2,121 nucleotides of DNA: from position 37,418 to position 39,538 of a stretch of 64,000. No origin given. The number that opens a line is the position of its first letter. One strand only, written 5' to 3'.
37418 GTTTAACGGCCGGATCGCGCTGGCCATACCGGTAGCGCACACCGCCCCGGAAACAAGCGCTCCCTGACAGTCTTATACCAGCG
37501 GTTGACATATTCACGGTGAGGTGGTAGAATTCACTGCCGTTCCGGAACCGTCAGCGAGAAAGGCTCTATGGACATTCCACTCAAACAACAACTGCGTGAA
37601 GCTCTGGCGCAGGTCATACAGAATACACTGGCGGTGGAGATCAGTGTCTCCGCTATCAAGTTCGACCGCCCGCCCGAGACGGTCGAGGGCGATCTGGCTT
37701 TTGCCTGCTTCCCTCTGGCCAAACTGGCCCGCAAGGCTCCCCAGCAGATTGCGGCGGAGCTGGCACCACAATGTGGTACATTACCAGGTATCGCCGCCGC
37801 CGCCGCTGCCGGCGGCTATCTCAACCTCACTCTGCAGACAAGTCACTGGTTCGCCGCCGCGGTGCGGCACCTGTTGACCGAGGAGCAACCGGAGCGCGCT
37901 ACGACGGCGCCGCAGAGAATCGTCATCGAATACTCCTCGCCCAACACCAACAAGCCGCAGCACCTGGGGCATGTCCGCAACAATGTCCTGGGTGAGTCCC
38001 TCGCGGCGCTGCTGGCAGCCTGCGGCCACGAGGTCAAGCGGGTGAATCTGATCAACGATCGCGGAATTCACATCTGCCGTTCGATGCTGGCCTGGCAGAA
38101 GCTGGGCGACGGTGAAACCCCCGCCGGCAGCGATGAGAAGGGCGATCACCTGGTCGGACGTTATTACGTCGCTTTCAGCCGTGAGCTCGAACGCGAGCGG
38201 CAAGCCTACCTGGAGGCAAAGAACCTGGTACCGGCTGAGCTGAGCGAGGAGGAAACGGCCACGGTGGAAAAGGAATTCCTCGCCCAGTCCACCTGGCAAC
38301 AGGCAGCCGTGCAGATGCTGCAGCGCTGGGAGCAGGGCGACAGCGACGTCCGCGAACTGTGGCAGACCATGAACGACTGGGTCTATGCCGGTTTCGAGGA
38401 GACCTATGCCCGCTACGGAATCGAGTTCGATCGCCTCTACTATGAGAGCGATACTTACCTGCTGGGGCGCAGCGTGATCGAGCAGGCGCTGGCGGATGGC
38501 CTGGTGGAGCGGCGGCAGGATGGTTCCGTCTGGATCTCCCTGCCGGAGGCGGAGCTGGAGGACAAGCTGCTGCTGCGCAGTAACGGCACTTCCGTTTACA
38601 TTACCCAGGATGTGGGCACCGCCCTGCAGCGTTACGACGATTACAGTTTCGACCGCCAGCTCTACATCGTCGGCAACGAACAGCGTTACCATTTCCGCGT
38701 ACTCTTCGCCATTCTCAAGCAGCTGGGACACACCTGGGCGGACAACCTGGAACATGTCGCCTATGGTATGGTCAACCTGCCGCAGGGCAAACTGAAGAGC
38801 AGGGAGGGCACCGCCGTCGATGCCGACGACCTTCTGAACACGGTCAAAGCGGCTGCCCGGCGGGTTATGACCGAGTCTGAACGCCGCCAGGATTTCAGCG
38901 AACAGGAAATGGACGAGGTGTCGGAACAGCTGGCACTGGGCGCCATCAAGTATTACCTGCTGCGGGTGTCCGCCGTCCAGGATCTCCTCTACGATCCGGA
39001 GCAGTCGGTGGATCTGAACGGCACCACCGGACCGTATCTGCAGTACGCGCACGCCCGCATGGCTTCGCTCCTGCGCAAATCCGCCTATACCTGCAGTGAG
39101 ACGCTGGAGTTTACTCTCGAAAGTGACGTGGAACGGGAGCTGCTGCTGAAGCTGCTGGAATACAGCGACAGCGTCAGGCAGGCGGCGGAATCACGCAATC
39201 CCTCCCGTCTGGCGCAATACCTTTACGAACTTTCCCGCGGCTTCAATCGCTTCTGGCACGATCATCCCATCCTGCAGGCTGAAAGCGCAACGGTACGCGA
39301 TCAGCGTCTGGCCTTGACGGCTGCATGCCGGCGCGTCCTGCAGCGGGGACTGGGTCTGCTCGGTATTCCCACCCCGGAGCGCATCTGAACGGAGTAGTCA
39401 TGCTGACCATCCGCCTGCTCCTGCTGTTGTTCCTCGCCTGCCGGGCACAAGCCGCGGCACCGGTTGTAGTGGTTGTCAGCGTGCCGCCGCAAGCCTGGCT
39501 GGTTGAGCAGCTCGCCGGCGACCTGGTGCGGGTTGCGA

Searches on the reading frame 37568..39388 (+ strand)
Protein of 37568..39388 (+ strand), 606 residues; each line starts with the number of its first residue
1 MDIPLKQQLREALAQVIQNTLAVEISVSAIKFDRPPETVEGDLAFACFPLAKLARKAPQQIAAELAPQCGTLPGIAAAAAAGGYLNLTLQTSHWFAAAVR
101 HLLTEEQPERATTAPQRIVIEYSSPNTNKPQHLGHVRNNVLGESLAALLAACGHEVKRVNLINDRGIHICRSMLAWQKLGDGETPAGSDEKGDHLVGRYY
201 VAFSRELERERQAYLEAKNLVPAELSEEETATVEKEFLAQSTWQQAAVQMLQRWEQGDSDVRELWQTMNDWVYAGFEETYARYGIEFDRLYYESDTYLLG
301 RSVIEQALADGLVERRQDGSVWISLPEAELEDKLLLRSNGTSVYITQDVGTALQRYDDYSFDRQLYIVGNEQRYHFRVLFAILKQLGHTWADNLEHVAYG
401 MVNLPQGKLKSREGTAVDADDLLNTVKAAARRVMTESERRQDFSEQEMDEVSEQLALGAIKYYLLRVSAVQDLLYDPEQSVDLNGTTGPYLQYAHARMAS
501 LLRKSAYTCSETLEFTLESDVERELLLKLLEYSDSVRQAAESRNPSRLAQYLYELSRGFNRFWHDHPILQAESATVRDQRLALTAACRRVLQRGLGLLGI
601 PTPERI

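Call 36: find_encoding_contigs(protein=window:37568-39388:+, flank=10000, max_places=1)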
Protein window:37568-39388:+ (606 aa): 24 contigs read that carry it; 1 place shown.
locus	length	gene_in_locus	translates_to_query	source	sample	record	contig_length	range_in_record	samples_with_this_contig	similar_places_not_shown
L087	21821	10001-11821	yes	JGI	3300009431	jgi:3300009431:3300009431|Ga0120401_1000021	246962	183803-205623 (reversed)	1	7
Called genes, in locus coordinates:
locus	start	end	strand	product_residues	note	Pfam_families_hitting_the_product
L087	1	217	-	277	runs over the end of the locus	PF07885:Ion_trans_2, PF02254:TrkA_N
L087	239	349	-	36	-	-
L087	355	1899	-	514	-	PF01039:Carboxyl_trans, PF03255:ACCA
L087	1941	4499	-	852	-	PF11897:DUF3417, PF00343:Phosphorylase, PF28476:GlgP_C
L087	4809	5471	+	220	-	PF01553:Acyltransferase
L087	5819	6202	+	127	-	-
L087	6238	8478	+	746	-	PF21710:Spt6_S1 (faint), PF00575:S1, PF13509:S1_2 (faint), PF00575:S1, PF23459:S1_RRP5 (weak), PF00575:S1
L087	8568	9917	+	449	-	PF00919:UPF0004, PF04055:Radical_SAM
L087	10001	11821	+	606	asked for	PF03485:Arg_tRNA_synt_N, PF00750:tRNA-synt_1d, PF05746:DALR_1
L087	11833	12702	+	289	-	PF01297:ZnuA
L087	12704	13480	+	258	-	PF00005:ABC_tran, PF02463:SMC_N (faint), PF13304:AAA_21 (weak)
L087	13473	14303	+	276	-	PF00950:ABC-3, PF01032:FecCD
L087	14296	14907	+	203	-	PF00117:GATase, PF07722:Peptidase_C26 (weak)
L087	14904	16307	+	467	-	PF00425:Chorismate_bind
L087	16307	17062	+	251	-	PF01063:Aminotran_4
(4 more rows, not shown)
